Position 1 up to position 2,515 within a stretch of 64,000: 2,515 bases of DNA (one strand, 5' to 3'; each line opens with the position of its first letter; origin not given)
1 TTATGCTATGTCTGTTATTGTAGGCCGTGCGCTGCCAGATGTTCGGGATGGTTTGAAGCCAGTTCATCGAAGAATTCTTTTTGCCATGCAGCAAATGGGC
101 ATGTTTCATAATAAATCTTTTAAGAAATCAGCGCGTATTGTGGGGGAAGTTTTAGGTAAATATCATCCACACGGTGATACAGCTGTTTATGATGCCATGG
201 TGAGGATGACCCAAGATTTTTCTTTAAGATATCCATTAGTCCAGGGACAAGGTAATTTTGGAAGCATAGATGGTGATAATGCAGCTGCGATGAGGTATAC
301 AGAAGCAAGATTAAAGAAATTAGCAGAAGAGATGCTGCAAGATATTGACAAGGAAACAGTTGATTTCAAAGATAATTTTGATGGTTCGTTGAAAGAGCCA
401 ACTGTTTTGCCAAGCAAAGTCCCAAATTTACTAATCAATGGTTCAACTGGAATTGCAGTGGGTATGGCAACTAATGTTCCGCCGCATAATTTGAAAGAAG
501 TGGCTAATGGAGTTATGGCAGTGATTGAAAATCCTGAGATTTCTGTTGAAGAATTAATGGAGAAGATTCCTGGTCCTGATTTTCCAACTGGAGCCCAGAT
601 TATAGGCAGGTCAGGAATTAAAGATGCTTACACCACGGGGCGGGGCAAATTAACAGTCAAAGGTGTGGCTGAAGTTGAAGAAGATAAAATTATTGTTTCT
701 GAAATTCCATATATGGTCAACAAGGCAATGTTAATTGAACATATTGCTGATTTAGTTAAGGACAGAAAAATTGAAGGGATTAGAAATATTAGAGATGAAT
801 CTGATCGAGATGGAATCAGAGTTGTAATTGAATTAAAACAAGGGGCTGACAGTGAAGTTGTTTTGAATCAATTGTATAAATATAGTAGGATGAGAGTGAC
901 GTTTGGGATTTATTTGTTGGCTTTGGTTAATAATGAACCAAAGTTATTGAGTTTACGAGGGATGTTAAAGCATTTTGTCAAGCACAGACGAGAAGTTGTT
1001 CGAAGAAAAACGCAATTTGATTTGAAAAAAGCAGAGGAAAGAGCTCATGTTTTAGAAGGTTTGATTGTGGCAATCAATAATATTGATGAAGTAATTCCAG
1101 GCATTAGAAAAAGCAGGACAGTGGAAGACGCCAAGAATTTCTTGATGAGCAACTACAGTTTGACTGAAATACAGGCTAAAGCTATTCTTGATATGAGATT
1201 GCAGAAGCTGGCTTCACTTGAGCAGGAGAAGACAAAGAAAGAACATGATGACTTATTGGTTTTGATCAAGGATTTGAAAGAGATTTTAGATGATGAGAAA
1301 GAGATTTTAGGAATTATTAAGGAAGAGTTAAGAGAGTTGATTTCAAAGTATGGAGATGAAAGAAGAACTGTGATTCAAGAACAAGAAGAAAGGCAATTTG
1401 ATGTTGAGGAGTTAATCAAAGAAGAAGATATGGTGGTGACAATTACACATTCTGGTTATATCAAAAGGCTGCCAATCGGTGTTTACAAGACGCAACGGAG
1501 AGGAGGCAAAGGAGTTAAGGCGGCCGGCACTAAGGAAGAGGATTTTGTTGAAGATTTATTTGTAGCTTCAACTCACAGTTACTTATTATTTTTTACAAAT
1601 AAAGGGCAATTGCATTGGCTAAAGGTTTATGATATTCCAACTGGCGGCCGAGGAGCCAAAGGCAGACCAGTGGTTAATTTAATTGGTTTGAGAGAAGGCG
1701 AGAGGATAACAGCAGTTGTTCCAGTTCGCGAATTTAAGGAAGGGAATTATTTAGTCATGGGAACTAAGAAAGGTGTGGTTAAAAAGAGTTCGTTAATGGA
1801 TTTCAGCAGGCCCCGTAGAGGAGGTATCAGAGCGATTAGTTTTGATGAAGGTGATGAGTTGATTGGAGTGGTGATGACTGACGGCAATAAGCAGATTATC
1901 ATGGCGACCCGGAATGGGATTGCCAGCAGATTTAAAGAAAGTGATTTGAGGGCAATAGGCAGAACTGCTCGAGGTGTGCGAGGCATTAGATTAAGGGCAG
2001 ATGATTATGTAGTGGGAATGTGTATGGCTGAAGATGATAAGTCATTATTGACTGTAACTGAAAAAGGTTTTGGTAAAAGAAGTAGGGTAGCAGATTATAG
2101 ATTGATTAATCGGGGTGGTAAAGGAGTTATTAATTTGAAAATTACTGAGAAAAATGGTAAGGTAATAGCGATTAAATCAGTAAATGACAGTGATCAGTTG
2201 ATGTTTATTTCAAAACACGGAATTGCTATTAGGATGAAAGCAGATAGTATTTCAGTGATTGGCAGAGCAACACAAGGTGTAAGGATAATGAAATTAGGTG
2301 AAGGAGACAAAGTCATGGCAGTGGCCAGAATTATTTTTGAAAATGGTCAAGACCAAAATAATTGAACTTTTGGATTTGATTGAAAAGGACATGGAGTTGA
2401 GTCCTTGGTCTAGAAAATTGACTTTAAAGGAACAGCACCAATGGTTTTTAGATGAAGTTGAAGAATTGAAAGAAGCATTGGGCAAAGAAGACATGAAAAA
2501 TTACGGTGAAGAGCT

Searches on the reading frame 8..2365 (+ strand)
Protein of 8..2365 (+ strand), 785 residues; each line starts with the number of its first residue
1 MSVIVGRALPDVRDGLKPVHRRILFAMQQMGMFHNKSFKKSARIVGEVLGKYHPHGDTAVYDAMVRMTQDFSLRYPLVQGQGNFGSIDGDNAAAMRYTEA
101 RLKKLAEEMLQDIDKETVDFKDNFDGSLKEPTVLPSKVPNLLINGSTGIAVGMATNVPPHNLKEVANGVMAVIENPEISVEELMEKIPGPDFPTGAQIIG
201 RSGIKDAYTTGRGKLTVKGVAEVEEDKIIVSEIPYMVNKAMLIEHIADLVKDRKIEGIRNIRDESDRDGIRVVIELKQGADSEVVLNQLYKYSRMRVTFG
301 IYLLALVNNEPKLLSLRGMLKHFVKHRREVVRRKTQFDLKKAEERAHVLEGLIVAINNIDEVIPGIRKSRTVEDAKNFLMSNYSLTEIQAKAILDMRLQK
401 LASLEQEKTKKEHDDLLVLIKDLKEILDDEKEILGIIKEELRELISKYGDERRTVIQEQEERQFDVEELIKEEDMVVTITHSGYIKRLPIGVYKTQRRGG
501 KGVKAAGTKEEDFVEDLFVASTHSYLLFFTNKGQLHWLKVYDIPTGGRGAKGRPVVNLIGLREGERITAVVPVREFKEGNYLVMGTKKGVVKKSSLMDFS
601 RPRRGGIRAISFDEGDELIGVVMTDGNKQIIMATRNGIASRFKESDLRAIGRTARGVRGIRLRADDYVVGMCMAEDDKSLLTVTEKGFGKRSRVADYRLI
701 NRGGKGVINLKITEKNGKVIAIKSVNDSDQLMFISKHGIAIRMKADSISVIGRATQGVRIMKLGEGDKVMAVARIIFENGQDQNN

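Call 46: search_protein_families(library=pfam, proteins=[window:8-2365:+], max_evalue=0.00001)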
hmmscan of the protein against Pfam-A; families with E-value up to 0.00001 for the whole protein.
window:8-2365:+ (785 aa): 2 families
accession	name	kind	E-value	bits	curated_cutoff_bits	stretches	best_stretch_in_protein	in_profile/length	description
PF00521.26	DNA_topoisoIV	-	2.8e-168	560.7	31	1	7-441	1-431/432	DNA gyrase/topoisomerase IV, subunit A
PF03989.18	DNA_gyraseA_C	-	3.3e-75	247.8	27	6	729-775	1-47/48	DNA gyrase C-terminal domain, beta-propeller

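Call 48: find_homologous_proteins(query=window:8-2365:+, max_evalue=1e-50)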
Query window:8-2365:+ (785 aa): 8000 proteins with E <= 1e-50 among 8000 candidates; the best 120 are listed.
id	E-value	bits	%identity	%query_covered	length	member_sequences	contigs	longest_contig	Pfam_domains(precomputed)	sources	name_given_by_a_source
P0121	0.0e+0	1712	100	100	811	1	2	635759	PF00521.27,PF03989.19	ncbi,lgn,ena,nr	ncbi:MAG: DNA gyrase subunit A [Nanoarchaeota archaeon]|nr:DNA gyrase subunit A [Nanoarchaeota archa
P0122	0.0e+0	1525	86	100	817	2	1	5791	PF00521.27,PF03989.19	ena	-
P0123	0.0e+0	1498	86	100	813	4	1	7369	PF00521.27,PF03989.19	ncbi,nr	ncbi:DNA gyrase subunit A [Candidatus Woesearchaeota archaeon]|nr:DNA gyrase subunit A [Candidatus W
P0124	0.0e+0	1449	83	100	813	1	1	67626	PF00521.27,PF03989.19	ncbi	ncbi:DNA gyrase subunit A [Nanoarchaeota archaeon]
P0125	0.0e+0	1416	79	100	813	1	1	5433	PF00521.27,PF03989.19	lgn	-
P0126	0.0e+0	1403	79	100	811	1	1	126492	PF00521.27,PF03989.19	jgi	-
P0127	0.0e+0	1262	84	86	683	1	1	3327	PF00521.27,PF03989.19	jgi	jgi:DNA gyrase subunit A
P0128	0.0e+0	1196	68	99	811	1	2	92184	PF00521.27,PF03989.19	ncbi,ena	-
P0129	0.0e+0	1192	67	100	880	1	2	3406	PF00521.27,PF03989.19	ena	-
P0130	0.0e+0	1191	69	100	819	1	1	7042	PF00521.27,PF03989.19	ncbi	-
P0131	0.0e+0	1189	67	99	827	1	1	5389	PF00521.27,PF03989.19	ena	-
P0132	0.0e+0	1172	66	100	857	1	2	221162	PF00521.27,PF03989.19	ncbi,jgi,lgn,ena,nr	ncbi:DNA gyrase subunit A [Candidatus Woesearchaeota archaeon CG_4_10_14_0_2_um_filter_33_13]|nr:MAG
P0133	0.0e+0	1171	68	99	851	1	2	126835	PF00521.27,PF03989.19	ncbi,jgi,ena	-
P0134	0.0e+0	1165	67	99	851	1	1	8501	PF00521.27,PF03989.19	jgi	-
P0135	0.0e+0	1160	66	99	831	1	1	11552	PF00521.27,PF03989.19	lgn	-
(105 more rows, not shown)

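Call 49: find_encoding_contigs(protein=P0121, flank=10000, max_places=2)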
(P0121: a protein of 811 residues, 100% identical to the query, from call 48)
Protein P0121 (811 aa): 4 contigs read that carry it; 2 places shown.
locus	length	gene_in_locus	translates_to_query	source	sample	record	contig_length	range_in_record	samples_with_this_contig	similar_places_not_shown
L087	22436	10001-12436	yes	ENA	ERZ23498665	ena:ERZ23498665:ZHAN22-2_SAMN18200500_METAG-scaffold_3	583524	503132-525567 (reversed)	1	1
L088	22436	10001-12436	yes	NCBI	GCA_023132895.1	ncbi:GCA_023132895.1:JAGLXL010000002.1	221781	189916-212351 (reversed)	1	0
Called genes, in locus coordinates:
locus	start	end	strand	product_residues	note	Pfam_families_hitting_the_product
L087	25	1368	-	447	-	PF00753:Lactamase_B, PF12706:Lactamase_B_2, PF22505:RNase_J_b_CASP, PF07521:RMMBL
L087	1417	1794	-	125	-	-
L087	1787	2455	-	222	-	PF00293:NUDIX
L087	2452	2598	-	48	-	-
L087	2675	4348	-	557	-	PF00069:Pkinase, PF01636:APH (faint), PF07714:PK_Tyr_Ser-Thr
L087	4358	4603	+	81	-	-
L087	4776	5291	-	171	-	-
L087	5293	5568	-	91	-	-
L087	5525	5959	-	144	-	-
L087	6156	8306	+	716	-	PF00932:LTD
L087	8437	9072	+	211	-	PF27325:MJ0538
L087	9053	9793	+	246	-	PF04079:SMC_ScpB, PF01978:TrmB (faint)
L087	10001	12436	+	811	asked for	PF00521:DNA_topoisoIV, PF03989:DNA_gyraseA_C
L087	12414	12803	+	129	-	PF03819:MazG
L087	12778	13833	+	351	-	PF02926:THUMP, PF01170:UPF0020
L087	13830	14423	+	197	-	-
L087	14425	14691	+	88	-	-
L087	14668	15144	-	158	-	-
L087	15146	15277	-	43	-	-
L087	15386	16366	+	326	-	PF01047:MarR (weak), PF08279:HTH_11 (faint), PF12802:MarR_2 (faint), PF13404:HTH_AsnC-type, PF13412:HTH_24, PF01037:AsnC_trans_reg (weak), PF13404:HTH_AsnC-type, PF13412:HTH_24 (weak), +1 more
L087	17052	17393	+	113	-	-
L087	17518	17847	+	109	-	PF01849:NAC, PF19026:UBA_HYPK (weak)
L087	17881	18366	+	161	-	-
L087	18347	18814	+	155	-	-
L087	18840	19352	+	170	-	-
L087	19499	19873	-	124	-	-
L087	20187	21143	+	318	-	PF00297:Ribosomal_L3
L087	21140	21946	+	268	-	PF00573:Ribosomal_L4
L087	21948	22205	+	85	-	PF00276:Ribosomal_L23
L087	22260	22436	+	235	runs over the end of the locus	PF00181:Ribosomal_L2_N, PF03947:Ribosomal_L2_C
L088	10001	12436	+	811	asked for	PF00521:DNA_topoisoIV, PF03989:DNA_gyraseA_C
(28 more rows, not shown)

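Call 59: search_protein_families(library=pfam, proteins=[L087:6156-8306:+], max_evalue=0.01)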
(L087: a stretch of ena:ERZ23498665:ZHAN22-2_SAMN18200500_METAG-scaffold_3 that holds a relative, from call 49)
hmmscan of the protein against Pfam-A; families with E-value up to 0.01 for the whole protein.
L087:6156-8306:+ (716 aa): 1 family
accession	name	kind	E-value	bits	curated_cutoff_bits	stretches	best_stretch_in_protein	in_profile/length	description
PF00932.25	LTD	-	4.6e-28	98.2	34.3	2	164-275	5-108/109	Lamin Tail Domain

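Call 60: find_homologous_proteins(query=L087:6156-8306:+, max_evalue=0.001)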
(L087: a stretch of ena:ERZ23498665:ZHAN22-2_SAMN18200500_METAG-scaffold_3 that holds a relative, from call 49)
Query L087:6156-8306:+ (716 aa): 518 proteins with E <= 0.001 among 8000 candidates; the best 120 are listed.
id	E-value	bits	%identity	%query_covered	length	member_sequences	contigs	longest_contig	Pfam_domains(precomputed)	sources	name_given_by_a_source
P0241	0.0e+0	1626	100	100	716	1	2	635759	PF00932.26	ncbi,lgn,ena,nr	ncbi:MAG: lamin tail domain-containing protein [Nanoarchaeota archaeon]|nr:lamin tail domain-contain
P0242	0.0e+0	1224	75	100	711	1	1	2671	PF00932.26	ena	-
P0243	0.0e+0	1153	73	100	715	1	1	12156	PF00932.26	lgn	-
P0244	0.0e+0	1084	68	98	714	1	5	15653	PF00932.26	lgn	-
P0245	6.8e-298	1008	62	100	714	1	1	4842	PF00932.26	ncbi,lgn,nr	ncbi:lamin tail domain-containing protein [Candidatus Woesearchaeota archaeon]|nr:lamin tail domain-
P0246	6.4e-297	1005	63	100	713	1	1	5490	PF00932.26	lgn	-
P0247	3.4e-288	976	61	97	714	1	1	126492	PF00932.26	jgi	-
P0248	1.3e-257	875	57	98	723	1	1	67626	PF00932.26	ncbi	ncbi:lamin tail domain-containing protein [Nanoarchaeota archaeon]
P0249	2.5e-207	709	49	97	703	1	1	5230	PF00932.26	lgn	-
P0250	6.6e-201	687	58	74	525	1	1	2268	-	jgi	-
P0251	2.6e-167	576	43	95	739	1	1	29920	PF00932.26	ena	-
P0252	2.2e-166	573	44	96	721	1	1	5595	PF00932.26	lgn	-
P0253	3.9e-164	566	43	99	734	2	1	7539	PF00932.26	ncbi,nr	ncbi:MAG: lamin tail domain-containing protein [Nanoarchaeota archaeon]|nr:lamin tail domain-contain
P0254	1.1e-160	555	40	97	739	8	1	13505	PF00932.26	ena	-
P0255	7.1e-159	549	41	99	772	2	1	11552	PF00932.26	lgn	-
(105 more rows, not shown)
